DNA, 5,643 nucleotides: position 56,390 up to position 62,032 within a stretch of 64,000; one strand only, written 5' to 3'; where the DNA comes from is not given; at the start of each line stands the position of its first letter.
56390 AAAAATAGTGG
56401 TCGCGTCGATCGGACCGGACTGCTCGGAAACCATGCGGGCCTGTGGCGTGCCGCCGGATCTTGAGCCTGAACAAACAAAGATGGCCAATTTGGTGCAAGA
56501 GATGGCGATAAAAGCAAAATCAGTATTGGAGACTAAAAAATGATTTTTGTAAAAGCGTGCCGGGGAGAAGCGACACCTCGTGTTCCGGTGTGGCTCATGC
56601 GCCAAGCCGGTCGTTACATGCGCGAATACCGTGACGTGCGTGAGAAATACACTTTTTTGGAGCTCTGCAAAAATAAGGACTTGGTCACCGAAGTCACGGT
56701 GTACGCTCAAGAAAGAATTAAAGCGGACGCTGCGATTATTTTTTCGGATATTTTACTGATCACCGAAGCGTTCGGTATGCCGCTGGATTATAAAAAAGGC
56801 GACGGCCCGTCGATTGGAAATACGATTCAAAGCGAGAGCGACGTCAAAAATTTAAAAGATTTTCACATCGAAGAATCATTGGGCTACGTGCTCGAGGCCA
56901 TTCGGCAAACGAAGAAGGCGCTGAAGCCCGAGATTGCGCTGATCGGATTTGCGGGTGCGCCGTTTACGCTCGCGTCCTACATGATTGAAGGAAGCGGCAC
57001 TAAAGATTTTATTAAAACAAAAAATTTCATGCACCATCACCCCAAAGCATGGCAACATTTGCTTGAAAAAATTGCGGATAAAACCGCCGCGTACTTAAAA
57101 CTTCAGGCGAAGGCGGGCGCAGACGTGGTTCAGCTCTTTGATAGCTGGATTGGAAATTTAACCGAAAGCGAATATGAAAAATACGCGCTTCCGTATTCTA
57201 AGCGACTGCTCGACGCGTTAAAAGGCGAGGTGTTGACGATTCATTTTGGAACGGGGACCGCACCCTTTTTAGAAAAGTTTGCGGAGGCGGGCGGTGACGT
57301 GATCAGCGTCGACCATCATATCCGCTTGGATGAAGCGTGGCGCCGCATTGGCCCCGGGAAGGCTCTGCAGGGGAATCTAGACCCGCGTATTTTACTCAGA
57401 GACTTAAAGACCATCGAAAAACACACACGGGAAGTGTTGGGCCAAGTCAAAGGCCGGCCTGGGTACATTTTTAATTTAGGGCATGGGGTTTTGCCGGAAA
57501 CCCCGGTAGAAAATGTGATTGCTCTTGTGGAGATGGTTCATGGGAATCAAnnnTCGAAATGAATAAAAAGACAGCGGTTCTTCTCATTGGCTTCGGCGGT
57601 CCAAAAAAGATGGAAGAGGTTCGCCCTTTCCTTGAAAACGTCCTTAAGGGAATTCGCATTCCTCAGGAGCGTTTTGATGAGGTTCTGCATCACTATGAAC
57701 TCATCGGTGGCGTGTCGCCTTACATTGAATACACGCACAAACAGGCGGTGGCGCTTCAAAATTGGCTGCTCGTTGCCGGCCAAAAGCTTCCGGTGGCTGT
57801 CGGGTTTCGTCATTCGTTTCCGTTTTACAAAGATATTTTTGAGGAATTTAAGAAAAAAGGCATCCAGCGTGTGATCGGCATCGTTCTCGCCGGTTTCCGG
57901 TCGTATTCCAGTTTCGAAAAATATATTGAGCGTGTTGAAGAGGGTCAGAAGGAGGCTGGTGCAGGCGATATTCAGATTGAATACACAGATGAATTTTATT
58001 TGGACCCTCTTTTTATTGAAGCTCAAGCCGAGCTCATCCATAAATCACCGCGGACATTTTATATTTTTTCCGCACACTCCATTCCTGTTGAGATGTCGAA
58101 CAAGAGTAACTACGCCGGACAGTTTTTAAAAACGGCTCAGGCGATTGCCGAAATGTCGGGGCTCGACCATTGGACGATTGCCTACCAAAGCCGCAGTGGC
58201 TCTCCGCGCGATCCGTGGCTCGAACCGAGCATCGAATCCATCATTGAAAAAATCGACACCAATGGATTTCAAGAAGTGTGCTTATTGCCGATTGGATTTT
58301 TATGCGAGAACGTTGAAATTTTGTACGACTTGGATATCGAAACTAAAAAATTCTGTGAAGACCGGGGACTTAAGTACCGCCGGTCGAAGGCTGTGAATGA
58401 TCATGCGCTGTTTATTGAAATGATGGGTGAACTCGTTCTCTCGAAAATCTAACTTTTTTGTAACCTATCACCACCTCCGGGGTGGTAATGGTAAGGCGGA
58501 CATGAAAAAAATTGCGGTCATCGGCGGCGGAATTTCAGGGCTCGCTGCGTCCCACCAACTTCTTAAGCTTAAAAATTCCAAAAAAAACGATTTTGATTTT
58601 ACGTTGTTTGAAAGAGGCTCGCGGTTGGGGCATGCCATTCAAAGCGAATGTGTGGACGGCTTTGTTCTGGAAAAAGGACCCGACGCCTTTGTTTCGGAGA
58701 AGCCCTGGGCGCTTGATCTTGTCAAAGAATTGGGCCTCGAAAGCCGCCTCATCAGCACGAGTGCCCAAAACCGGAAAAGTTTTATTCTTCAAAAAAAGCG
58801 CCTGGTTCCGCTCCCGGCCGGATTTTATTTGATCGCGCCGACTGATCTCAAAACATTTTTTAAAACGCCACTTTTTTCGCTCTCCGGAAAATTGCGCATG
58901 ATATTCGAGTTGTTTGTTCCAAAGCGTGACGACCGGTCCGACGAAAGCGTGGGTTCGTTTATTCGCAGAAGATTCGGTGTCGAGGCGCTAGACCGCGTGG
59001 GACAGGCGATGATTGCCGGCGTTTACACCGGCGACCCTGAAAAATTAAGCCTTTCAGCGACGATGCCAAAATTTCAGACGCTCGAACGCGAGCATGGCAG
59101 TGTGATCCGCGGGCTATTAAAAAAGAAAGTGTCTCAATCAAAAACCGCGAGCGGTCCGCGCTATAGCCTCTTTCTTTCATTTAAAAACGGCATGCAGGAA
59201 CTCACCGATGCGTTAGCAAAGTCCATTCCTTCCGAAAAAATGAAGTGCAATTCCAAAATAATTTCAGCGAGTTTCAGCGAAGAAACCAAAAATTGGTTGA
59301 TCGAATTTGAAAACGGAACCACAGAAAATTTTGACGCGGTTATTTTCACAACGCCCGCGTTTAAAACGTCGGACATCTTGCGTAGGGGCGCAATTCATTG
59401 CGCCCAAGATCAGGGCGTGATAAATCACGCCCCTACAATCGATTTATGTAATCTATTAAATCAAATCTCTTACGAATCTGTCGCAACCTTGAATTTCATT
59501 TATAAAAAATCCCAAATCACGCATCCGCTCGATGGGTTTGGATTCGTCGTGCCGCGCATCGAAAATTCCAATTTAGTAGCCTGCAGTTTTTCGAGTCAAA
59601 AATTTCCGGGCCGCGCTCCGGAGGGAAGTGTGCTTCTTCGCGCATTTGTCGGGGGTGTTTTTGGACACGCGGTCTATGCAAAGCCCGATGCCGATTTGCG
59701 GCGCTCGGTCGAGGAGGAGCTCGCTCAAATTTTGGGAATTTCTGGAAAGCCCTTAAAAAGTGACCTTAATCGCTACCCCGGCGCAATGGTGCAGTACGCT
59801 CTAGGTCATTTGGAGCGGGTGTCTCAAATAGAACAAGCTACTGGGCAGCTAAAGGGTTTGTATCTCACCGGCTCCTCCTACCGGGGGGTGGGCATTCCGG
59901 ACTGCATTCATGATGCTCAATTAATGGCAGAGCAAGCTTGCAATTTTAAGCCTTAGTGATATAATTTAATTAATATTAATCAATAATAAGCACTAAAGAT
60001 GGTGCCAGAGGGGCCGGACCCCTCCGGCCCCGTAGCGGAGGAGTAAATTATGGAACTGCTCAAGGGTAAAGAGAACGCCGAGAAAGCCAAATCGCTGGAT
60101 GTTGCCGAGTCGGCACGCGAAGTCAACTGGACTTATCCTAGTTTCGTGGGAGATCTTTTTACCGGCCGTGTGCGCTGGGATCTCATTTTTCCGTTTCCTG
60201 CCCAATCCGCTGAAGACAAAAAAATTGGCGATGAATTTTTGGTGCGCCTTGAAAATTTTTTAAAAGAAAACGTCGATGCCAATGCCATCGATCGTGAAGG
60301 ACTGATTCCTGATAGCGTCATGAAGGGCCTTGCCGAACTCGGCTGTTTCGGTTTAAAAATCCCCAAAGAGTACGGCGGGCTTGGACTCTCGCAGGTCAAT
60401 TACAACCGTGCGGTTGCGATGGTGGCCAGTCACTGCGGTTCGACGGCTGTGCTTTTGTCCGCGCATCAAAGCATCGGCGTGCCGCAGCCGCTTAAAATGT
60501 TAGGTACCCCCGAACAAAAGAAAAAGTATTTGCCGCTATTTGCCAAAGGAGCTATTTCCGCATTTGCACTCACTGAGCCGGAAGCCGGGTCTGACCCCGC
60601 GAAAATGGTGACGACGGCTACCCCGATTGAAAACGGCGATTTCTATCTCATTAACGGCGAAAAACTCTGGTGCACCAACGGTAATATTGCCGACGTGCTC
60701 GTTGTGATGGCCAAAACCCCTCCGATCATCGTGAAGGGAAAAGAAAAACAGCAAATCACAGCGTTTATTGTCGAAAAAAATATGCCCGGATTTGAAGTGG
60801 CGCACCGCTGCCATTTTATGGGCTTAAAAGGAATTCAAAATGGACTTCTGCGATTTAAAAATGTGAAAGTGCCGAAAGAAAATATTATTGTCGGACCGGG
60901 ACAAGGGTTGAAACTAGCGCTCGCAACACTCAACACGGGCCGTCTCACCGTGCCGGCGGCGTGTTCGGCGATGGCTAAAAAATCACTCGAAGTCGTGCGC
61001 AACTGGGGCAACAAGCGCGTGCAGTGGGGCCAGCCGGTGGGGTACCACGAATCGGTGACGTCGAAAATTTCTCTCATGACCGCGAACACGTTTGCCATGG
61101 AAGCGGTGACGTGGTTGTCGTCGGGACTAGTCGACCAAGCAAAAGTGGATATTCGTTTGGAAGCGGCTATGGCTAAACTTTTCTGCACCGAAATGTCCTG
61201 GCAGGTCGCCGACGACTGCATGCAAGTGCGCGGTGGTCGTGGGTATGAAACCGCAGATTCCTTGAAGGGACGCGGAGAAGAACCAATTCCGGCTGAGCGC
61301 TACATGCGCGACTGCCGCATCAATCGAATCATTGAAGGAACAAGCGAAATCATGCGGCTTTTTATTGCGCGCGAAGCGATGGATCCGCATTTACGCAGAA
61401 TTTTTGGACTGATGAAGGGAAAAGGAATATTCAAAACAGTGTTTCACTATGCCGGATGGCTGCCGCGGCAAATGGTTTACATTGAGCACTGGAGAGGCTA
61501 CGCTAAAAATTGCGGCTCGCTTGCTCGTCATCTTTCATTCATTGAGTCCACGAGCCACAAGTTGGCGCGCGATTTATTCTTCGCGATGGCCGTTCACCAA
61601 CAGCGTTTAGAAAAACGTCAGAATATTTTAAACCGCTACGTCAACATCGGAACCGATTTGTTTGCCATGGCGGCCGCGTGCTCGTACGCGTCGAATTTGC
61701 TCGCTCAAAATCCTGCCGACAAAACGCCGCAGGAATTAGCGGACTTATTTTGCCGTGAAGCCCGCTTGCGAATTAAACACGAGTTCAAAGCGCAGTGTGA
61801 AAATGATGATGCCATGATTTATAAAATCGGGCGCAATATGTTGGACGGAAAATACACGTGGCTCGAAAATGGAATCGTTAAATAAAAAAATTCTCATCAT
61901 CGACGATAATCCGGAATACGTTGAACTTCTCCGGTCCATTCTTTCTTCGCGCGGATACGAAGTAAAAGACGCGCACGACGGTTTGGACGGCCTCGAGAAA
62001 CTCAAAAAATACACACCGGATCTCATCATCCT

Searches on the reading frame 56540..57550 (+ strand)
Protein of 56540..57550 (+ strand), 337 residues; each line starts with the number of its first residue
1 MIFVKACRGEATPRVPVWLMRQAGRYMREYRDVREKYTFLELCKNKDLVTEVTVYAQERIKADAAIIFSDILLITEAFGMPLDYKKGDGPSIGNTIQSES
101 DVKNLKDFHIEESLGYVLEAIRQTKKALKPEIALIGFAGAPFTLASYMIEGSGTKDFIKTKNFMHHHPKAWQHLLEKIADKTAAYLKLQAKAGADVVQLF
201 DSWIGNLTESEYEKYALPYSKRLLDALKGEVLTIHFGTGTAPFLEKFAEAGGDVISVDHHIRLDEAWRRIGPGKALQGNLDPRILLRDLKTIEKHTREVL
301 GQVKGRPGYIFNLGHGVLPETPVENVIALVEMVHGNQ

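Call 6: search_protein_families(library=pfam, proteins=[window:56540-57550:+], max_evalue=0.01)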
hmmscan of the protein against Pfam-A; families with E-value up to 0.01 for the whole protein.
window:56540-57550:+ (337 aa): 1 family
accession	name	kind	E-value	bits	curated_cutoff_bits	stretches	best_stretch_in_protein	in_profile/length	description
PF01208.23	URO-D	-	7.8e-124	413.6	23.9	1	3-334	6-344/346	Uroporphyrinogen decarboxylase (URO-D)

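Call 23: find_related_loci(query=window:56540-57550:+, collection=genome_contigs, flank=10000)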
Query window:56540-57550:+ (337 aa) in genome_contigs; peptide patterns used: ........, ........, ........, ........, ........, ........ (x = any residue, [..] = any of these).
436 stretches matched a pattern, but none encodes a relative of the query by tblastn (E <= 1e-3).

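Call 24: find_encoding_contigs(protein=window:56540-57550:+, flank=10000, max_places=4)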
Protein window:56540-57550:+ (337 aa): 1 contig read that carries it; 1 place shown.
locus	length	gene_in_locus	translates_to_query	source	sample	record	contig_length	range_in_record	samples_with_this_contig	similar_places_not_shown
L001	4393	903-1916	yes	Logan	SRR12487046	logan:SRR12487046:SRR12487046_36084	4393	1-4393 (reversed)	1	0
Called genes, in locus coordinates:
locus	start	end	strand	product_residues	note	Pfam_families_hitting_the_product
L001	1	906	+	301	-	?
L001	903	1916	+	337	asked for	PF01208:URO-D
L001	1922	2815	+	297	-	PF00762:Ferrochelatase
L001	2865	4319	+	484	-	PF01593:Amino_oxidase, PF13450:NAD_binding_8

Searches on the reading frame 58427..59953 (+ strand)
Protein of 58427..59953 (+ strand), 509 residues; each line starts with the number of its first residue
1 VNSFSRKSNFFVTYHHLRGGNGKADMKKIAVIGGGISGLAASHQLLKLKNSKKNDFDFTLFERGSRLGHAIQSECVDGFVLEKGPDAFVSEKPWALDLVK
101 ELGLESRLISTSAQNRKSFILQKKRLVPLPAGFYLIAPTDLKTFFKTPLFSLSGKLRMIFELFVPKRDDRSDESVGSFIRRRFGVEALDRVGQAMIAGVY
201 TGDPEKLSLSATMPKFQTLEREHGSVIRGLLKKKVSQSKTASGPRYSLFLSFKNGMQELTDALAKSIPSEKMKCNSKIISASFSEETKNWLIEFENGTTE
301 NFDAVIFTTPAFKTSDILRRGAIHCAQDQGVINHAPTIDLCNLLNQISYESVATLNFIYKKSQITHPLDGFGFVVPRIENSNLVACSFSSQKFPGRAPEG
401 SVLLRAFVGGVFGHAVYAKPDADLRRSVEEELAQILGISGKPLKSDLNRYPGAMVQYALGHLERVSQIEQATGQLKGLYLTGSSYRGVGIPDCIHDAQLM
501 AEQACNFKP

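Call 6: search_protein_families(library=pfam, proteins=[window:58427-59953:+], max_evalue=0.01)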
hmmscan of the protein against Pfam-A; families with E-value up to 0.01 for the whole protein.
window:58427-59953:+ (509 aa): 4 families
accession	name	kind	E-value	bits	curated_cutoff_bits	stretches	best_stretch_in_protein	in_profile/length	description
PF01593.30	Amino_oxidase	-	2e-47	162.9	19.8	1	36-503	1-441/443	Flavin containing amine oxidoreductase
PF13450.12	NAD_binding_8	-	1.5e-11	44.8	21.9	1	31-102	1-68/68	NAD(P)-binding Rossmann-like domain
PF13454.12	NAD_binding_9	-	0.00014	22.3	21.8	1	30-69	1-39/155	FAD-NAD(P)-binding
PF01266.30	DAO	-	0.0013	18.8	27.9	1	28-69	1-37/353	FAD dependent oxidoreductase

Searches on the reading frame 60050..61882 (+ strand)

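Call 6: search_protein_families(library=pfam, proteins=[window:60050-61882:+], max_evalue=0.01)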
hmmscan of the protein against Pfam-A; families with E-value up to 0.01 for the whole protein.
window:60050-61882:+ (611 aa): 7 families
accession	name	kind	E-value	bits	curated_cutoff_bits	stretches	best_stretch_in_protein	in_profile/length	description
PF00441.29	Acyl-CoA_dh_1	-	7.8e-33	114.2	22.4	1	284-443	1-149/150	Acyl-CoA dehydrogenase, C-terminal domain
PF02771.21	Acyl-CoA_dh_N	-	4.4e-23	82.2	22.9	1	66-167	10-112/113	Acyl-CoA dehydrogenase, N-terminal domain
PF02770.24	Acyl-CoA_dh_M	-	1.4e-22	80.1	33.3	1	171-272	1-97/97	Acyl-CoA dehydrogenase, middle domain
PF21343.2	ACAD9-ACADV_C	-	1.6e-10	41.8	27.8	1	514-584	26-97/120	ACAD9/ACADV, C-terminal domain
PF08028.16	Acyl-CoA_dh_2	-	0.00031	21.5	22.7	1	362-405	71-116/134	Acyl-CoA dehydrogenase, C-terminal domain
PF21263.2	Acyl-CoA-dh_C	-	0.00053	20.7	27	0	513-580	14-75/96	Acyl-CoA dehydrogenase, C-terminal domain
PF11794.13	HpaB_N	-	0.0055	16.8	35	0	201-280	180-269/270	4-hydroxyphenylacetate 3-hydroxylase N terminal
